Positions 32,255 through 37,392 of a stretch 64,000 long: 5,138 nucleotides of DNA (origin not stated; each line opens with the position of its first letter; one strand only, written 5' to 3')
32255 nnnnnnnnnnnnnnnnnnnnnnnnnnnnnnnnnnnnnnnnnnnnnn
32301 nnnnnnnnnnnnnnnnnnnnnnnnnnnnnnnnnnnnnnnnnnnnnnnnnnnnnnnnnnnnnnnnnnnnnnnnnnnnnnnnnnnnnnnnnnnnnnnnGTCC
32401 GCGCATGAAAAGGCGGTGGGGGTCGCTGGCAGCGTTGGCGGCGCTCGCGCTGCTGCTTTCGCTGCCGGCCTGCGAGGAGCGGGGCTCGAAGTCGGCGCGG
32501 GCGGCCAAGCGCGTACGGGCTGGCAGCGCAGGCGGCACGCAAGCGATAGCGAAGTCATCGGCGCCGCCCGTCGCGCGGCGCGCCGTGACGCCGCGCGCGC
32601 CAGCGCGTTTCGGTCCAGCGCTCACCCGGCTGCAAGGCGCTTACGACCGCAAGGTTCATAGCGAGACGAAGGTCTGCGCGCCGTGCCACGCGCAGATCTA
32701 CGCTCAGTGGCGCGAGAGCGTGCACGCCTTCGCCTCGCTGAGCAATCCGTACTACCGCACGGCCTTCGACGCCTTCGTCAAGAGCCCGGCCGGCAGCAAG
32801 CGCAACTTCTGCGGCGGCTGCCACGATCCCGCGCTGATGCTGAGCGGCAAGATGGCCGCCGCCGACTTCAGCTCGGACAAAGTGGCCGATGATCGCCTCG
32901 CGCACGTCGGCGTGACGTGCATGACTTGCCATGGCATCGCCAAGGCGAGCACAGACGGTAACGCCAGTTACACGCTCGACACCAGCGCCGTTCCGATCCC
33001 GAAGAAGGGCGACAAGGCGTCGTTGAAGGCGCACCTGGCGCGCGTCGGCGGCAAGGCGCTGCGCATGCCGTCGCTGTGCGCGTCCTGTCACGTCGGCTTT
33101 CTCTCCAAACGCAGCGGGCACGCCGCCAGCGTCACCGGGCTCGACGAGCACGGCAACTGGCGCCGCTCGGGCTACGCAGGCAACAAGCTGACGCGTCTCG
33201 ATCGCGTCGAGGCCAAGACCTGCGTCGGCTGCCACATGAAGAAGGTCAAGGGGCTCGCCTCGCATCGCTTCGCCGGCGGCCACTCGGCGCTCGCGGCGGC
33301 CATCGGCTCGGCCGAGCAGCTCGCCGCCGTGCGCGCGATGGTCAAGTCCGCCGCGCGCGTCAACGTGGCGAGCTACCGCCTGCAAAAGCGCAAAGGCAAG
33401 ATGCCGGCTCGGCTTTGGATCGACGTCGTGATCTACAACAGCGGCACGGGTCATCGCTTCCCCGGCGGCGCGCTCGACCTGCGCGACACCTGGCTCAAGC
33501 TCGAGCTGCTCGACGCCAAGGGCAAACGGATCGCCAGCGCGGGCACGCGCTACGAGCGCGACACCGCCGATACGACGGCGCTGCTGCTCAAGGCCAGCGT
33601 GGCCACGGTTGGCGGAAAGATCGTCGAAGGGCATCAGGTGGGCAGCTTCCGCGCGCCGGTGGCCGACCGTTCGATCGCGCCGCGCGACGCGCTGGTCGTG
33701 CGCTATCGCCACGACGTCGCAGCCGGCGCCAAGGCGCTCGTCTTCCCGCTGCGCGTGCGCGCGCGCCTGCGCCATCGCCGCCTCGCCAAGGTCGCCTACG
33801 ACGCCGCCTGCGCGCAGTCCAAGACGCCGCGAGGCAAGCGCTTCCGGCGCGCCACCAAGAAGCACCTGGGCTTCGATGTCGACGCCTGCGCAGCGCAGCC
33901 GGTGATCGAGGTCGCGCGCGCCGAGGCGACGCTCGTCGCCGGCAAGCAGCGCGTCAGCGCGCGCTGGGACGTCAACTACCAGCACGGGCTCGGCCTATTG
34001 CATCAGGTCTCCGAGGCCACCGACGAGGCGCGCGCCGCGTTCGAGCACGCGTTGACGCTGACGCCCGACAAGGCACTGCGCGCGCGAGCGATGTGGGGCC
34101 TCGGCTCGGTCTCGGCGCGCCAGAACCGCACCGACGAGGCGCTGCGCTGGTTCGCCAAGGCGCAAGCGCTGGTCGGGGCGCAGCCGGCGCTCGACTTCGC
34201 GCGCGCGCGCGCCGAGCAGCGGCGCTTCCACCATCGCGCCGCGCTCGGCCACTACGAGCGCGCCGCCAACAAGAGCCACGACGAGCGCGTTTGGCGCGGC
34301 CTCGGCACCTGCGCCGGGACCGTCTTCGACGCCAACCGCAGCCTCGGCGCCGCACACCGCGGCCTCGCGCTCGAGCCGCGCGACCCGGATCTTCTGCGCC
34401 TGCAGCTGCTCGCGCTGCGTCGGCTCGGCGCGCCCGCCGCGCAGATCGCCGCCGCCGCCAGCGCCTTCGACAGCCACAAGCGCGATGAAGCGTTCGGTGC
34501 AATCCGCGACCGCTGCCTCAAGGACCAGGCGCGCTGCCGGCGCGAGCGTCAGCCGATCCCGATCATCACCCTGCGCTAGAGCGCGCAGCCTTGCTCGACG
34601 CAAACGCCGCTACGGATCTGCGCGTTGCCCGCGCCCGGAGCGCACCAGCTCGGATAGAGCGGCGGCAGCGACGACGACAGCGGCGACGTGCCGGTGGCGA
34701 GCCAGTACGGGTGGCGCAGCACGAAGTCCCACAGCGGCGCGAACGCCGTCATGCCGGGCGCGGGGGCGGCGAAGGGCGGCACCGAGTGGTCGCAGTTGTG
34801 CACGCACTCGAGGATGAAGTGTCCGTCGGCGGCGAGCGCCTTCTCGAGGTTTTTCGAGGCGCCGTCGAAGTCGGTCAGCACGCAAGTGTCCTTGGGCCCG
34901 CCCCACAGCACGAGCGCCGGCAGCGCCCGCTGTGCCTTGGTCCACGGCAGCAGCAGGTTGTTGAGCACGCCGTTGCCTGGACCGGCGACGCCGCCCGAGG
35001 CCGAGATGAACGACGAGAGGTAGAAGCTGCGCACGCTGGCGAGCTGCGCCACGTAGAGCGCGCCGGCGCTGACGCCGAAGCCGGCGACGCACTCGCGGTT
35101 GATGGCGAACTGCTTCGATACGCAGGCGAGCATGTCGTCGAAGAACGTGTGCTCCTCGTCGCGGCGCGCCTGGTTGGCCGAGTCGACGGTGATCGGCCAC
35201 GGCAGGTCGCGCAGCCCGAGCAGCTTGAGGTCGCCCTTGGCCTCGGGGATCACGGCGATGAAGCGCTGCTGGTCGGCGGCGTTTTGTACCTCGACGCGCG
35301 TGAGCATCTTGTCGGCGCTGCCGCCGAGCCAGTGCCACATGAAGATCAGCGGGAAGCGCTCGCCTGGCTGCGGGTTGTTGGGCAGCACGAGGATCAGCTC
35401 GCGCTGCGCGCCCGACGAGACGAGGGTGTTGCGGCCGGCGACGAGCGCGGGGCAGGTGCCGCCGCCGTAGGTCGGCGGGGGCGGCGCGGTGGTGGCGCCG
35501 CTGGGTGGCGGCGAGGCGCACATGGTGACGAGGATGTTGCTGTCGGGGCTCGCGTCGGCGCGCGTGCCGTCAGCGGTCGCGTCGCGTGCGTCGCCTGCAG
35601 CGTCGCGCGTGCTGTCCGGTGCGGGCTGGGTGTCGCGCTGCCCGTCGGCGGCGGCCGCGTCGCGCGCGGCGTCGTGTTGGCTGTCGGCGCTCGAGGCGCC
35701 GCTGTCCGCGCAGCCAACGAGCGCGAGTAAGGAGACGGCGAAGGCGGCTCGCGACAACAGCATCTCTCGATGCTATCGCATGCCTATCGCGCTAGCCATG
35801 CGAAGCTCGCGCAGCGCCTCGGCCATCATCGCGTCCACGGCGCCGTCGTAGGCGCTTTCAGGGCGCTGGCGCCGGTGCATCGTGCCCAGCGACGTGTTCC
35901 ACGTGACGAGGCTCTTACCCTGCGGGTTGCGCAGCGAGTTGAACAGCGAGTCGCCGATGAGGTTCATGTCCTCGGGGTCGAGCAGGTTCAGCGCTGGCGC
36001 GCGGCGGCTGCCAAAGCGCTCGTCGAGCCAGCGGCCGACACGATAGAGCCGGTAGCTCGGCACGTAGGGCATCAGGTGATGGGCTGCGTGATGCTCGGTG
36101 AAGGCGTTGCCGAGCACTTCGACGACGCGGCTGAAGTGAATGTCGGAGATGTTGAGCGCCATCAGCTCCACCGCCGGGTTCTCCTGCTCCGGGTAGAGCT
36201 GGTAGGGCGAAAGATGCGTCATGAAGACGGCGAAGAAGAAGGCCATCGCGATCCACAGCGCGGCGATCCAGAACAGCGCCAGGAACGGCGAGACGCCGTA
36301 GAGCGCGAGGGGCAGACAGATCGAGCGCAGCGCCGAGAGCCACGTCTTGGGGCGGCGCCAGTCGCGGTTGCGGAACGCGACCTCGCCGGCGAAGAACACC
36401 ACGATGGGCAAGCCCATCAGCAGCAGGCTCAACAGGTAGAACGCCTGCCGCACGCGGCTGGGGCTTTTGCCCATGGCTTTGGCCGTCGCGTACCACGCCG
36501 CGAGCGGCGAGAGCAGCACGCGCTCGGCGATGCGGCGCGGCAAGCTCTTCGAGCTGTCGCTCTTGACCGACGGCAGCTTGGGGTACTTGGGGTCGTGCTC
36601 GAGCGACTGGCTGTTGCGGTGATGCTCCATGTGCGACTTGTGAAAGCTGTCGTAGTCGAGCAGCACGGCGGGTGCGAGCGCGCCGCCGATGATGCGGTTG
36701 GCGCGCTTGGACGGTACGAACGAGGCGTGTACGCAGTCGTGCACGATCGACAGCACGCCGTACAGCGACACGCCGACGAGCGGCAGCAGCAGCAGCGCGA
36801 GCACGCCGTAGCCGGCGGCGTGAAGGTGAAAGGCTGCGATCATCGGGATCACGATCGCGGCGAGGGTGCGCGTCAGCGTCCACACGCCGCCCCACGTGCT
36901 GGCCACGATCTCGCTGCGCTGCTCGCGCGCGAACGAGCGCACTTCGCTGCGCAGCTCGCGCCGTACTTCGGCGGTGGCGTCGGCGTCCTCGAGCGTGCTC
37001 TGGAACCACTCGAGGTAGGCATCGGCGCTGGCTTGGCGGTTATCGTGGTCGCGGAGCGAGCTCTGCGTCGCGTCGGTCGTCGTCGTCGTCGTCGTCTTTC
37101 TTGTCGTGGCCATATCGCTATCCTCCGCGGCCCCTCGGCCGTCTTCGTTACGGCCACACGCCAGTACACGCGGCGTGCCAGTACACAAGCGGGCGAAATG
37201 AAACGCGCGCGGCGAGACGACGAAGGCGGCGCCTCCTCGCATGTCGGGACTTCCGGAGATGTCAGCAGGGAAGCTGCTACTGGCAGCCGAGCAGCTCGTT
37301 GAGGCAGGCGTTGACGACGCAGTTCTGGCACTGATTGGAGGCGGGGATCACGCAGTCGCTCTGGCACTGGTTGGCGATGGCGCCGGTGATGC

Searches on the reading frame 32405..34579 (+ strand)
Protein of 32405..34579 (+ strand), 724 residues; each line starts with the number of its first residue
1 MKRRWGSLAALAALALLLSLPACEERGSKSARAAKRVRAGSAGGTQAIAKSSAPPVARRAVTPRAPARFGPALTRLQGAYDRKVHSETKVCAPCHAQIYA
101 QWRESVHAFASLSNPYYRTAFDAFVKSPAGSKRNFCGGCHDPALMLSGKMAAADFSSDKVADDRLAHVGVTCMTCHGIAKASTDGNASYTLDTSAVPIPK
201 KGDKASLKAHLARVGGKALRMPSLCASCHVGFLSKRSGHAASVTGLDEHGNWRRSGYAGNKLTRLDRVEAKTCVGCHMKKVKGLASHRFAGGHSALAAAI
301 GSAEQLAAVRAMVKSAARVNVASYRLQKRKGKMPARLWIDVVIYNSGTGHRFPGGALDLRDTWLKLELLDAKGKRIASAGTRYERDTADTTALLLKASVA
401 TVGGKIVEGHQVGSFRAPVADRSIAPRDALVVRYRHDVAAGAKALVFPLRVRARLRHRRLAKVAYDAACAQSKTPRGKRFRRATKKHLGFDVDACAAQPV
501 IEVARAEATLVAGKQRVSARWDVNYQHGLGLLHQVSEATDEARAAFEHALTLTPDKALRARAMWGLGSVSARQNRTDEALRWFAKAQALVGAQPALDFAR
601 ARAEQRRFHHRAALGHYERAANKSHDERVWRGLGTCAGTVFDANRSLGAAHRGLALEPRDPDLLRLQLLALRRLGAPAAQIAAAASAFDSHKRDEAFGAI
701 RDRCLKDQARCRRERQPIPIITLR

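Call 17: search_protein_families(library=pfam, proteins=[window:32405-34579:+], max_evalue=0.001)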
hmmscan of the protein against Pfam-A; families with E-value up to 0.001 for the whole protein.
window:32405-34579:+ (724 aa): 8 families
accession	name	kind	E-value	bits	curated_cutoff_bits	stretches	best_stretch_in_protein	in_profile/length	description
PF13435.11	Cytochrome_C554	-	2.2e-09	38.5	20.8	1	90-177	1-84/84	Cytochrome c554 and c-prime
PF07719.23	TPR_2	-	7.7e-08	32.3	27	0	560-589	1-30/34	Tetratricopeptide repeat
PF13424.12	TPR_12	-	9.2e-08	32.6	30.1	1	526-588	6-73/77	Tetratricopeptide repeat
PF13432.12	TPR_16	-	1.6e-05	25.7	32.7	1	532-589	6-60/65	Tetratricopeptide repeat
PF14522.11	Cytochrome_C7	-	3.1e-05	24.1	24.8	0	81-176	4-66/67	Cytochrome c7 and related cytochrome c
PF22113.1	Mtrc-MtrF_II-IV_dom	-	0.00012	22.1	30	0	83-180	76-167/176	Outer membrane cytochrome MtrC/MtrF-like, domains II/IV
PF02085.21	Cytochrom_CIII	-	0.00033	21.4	22.9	0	64-141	7-83/101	Class III cytochrome C family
PF09699.15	Paired_CXXCH_1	-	0.00062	19.8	20.6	0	266-281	25-40/41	Doubled CXXCH motif (Paired_CXXCH_1)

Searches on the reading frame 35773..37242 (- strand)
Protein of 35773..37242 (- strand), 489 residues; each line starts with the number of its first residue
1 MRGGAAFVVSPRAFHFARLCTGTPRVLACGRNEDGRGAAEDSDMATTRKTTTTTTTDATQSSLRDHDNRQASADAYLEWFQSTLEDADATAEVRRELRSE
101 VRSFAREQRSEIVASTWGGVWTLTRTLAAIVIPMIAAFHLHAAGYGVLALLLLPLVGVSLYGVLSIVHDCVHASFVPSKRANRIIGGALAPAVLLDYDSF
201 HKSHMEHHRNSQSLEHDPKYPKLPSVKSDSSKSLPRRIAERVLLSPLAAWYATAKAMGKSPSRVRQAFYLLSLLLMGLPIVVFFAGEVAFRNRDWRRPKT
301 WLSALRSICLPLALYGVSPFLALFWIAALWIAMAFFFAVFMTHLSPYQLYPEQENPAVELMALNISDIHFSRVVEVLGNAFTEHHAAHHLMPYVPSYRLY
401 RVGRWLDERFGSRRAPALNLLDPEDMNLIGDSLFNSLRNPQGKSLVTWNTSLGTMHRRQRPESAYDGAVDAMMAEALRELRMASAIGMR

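Call 17: search_protein_families(library=pfam, proteins=[window:35773-37242:-], max_evalue=0.001)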
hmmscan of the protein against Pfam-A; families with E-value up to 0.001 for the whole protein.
window:35773-37242:- (489 aa): 1 family
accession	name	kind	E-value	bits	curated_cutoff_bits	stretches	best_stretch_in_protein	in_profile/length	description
PF00487.30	FA_desaturase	-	7.9e-24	85.2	29.7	1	148-414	4-246/253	Fatty acid desaturase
